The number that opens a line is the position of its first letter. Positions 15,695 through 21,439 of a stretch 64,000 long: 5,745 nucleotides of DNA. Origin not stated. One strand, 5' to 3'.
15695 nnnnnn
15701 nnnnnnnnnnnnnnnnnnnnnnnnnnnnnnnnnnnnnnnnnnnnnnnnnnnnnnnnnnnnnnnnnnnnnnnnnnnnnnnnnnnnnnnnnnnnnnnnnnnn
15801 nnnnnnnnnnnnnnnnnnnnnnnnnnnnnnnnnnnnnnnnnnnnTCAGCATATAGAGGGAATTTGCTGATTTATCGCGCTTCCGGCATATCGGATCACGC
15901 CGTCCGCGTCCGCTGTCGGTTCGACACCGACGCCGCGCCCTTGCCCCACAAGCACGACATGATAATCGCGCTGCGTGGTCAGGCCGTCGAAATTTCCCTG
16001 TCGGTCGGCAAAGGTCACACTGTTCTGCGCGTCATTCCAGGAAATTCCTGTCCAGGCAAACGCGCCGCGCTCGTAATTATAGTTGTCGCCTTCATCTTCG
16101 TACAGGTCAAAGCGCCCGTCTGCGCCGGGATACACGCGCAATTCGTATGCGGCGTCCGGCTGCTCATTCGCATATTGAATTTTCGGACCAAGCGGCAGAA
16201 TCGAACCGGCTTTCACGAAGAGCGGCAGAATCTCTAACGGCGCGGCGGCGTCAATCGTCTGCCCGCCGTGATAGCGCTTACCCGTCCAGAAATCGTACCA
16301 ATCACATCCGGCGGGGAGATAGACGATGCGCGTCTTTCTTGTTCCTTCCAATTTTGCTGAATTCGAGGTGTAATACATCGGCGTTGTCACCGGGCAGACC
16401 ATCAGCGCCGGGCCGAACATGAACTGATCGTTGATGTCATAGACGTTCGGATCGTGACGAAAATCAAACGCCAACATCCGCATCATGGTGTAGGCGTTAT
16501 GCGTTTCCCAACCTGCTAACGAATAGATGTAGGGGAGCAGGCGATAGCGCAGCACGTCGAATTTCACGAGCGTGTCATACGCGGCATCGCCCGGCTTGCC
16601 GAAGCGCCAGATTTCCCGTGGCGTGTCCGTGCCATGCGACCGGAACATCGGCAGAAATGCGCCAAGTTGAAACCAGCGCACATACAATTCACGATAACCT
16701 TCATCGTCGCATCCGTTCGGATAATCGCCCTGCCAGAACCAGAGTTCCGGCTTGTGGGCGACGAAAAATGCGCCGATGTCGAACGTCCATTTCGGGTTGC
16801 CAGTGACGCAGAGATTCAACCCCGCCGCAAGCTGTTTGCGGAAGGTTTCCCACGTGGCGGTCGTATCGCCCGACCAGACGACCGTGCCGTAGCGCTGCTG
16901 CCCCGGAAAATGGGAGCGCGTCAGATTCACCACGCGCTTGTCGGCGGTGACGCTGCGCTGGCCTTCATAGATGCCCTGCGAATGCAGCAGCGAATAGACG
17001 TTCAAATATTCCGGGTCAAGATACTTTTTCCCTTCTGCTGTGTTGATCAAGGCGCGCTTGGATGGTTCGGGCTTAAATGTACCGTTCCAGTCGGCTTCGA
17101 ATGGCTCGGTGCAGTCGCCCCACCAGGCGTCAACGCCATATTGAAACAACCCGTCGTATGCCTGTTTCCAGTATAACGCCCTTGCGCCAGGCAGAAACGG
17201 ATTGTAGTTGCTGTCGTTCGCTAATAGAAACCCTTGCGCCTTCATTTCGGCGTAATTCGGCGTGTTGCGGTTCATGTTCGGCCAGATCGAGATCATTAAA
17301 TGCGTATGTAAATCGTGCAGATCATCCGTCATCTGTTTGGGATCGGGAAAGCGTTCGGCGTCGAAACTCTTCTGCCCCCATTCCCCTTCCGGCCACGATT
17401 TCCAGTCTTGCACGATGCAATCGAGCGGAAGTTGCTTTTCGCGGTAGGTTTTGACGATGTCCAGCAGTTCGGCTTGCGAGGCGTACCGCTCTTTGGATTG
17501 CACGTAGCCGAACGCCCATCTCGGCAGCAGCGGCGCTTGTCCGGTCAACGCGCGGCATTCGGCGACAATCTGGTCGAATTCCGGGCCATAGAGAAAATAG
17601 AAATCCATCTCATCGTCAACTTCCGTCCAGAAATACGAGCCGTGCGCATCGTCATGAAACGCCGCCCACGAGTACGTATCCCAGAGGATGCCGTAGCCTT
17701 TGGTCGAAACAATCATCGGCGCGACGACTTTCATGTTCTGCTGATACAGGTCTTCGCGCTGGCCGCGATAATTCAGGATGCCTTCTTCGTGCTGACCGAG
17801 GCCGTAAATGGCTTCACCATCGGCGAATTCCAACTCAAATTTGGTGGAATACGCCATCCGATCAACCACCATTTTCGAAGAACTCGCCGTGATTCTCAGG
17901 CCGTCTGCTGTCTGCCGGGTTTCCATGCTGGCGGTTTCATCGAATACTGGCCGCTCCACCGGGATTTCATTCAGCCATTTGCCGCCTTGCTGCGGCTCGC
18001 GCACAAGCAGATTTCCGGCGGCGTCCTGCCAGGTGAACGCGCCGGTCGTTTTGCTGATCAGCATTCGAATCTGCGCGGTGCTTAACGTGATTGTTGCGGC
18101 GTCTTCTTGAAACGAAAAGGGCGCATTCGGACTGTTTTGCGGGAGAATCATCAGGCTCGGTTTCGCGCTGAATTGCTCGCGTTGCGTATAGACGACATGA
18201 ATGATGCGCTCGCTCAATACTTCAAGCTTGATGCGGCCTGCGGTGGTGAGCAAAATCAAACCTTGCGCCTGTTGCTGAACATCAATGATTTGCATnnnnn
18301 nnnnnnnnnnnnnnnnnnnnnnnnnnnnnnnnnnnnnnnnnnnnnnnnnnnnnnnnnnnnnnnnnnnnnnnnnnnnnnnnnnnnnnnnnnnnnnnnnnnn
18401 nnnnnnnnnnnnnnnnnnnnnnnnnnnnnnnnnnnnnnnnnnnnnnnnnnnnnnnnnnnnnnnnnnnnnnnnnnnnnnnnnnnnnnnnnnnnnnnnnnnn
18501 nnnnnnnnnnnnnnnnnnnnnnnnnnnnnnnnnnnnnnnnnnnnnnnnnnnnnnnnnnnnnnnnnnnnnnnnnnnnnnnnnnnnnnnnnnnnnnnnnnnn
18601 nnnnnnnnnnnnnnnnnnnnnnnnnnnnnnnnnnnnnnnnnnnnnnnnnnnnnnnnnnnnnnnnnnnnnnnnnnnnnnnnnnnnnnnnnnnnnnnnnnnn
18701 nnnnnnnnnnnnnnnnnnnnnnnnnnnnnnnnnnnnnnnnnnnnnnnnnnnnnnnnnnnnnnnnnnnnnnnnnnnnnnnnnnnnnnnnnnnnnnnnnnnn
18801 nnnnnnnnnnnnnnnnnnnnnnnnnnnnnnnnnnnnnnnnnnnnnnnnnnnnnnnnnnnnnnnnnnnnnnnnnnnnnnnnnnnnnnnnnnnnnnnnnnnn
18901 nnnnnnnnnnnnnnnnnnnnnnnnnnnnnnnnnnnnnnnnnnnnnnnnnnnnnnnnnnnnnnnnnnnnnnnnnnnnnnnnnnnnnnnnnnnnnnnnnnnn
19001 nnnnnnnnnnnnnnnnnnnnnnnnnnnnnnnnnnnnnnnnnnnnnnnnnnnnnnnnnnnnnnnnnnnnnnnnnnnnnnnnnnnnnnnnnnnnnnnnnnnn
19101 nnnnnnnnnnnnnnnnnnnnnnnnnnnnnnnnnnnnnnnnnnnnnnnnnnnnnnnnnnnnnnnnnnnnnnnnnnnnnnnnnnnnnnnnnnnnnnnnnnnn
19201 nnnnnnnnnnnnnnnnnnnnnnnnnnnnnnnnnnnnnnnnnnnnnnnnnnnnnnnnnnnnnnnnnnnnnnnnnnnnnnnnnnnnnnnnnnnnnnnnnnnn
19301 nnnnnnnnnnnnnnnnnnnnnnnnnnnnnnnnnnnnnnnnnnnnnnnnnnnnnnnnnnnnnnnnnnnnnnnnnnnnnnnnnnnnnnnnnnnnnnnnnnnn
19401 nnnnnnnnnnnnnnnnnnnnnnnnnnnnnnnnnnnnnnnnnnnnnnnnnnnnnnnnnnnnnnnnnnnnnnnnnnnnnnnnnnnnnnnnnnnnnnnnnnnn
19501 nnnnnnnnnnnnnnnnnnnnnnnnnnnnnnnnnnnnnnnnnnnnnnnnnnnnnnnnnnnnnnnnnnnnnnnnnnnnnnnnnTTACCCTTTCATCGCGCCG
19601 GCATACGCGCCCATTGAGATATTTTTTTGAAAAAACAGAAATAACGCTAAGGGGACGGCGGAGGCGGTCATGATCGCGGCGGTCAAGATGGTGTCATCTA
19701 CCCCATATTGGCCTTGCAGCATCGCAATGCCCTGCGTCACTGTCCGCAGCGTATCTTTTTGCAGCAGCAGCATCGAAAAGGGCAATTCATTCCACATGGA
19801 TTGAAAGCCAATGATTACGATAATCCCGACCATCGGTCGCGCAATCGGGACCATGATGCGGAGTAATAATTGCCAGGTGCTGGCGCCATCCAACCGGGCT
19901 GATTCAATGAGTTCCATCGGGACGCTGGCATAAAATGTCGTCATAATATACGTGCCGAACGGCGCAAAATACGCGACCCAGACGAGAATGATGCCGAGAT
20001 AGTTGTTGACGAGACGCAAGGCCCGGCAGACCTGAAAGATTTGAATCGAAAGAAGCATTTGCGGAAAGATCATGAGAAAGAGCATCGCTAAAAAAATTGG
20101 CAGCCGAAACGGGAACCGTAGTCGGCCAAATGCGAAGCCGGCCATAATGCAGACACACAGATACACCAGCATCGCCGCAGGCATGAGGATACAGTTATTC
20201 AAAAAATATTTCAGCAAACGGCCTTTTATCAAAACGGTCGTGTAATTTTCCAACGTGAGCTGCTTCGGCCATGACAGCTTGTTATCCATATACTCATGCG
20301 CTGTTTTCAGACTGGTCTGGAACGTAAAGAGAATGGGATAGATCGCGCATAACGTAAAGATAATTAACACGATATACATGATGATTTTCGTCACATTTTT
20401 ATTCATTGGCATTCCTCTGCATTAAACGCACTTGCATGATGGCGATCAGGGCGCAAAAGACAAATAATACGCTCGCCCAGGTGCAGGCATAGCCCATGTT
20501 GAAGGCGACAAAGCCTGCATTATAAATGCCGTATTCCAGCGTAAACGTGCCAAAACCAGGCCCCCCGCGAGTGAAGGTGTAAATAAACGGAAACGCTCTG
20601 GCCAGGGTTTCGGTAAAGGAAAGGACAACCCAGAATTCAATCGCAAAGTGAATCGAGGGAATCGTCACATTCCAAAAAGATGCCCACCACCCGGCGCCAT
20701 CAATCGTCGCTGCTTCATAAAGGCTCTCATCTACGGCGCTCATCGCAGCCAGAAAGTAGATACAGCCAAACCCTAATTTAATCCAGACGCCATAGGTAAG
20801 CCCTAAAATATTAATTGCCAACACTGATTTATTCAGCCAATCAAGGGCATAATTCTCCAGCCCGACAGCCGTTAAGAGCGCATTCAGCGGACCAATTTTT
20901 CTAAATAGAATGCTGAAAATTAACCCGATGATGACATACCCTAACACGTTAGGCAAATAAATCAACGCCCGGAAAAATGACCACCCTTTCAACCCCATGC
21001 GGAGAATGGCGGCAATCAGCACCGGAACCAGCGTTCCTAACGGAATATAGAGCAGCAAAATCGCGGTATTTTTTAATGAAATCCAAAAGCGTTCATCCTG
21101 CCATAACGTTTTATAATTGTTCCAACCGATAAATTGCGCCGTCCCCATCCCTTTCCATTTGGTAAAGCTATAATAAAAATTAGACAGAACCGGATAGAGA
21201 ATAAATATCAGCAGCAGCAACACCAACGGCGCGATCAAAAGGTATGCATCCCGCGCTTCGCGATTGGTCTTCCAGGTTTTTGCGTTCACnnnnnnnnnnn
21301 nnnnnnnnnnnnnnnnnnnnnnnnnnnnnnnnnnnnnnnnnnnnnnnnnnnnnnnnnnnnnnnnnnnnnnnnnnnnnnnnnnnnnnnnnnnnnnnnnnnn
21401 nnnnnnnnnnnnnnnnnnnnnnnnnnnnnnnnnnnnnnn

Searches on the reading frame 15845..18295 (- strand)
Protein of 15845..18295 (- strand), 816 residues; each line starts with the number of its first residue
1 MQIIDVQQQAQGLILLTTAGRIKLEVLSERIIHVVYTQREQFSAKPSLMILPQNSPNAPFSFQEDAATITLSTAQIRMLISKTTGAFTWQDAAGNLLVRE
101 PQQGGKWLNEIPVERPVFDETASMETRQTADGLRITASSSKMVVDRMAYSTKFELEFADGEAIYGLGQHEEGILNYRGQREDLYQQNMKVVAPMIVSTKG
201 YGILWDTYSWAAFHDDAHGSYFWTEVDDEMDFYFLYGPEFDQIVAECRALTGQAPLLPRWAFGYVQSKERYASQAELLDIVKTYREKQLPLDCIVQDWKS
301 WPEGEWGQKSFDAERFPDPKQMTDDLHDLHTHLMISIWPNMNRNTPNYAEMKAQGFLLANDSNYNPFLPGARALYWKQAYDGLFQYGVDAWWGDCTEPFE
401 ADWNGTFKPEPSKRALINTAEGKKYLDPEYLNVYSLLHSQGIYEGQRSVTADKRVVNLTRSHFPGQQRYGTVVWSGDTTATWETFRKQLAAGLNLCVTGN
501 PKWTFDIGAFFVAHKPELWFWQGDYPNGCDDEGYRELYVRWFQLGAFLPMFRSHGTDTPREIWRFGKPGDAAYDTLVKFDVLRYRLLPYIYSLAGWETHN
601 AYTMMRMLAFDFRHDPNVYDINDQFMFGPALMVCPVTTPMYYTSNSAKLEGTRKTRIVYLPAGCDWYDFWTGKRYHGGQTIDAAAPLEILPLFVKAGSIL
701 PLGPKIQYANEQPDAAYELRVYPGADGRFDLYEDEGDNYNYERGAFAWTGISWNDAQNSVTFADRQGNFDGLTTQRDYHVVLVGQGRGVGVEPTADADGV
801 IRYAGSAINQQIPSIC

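Call 58: search_protein_families(library=pfam, proteins=[window:15845-18295:-], max_evalue=0.00001)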
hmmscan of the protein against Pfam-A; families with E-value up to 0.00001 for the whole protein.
window:15845-18295:- (816 aa): 4 families
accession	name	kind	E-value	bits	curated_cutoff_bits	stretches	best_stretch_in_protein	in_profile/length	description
PF01055.32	Glyco_hydro_31_2nd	-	1e-89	301.6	23.5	1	255-593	2-328/328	Glycosyl hydrolases family 31 TIM-barrel domain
PF21365.3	Glyco_hydro_31_3rd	-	1.7e-28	99.3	24.4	1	602-700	2-87/87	Glycosyl hydrolase family 31 C-terminal domain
PF17137.9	DUF5110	-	4.8e-22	78.2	27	1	718-784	3-70/71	Domain of unknown function (DUF5110)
PF13802.12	Gal_mutarotas_2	-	7.2e-16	59.4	27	1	22-212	2-182/184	Glycosyl hydrolase 31 N-terminal galactose mutarotase-like domain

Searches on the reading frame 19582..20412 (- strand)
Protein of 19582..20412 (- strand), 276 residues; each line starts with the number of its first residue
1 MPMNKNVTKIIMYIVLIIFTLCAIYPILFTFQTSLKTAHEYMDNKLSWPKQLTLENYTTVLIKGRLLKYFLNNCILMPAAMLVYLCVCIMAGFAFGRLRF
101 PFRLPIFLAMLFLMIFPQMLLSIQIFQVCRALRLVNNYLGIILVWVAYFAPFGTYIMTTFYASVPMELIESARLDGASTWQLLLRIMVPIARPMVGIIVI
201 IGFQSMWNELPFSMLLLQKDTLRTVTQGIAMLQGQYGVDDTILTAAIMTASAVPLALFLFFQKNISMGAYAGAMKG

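Call 6: search_protein_families(library=pfam, proteins=[window:19582-20412:-], max_evalue=0.001)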
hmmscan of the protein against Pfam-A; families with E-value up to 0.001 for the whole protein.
window:19582-20412:- (276 aa): 1 family
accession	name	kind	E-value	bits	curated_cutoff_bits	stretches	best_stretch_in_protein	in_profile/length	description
PF00528.27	BPD_transp_1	-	3.3e-07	30.6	26.4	1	90-261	3-174/184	Binding-protein-dependent transport system inner membrane component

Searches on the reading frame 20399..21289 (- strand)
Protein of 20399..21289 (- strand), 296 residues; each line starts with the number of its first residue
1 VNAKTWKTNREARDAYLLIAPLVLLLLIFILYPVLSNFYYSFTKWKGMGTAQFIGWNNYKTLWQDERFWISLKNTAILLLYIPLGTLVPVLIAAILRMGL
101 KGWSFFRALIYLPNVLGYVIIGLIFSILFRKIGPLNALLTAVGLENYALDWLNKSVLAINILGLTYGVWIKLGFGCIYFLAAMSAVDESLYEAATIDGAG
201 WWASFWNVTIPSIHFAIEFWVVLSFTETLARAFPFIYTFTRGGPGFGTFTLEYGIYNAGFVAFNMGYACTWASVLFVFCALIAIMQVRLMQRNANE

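Call 6: search_protein_families(library=pfam, proteins=[window:20399-21289:-], max_evalue=0.001)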
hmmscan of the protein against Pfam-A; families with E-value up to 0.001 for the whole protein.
window:20399-21289:- (296 aa): 1 family
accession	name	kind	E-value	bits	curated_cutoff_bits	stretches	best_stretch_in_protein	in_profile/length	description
PF00528.27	BPD_transp_1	-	2.7e-06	27.7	26.4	1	91-292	7-181/184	Binding-protein-dependent transport system inner membrane component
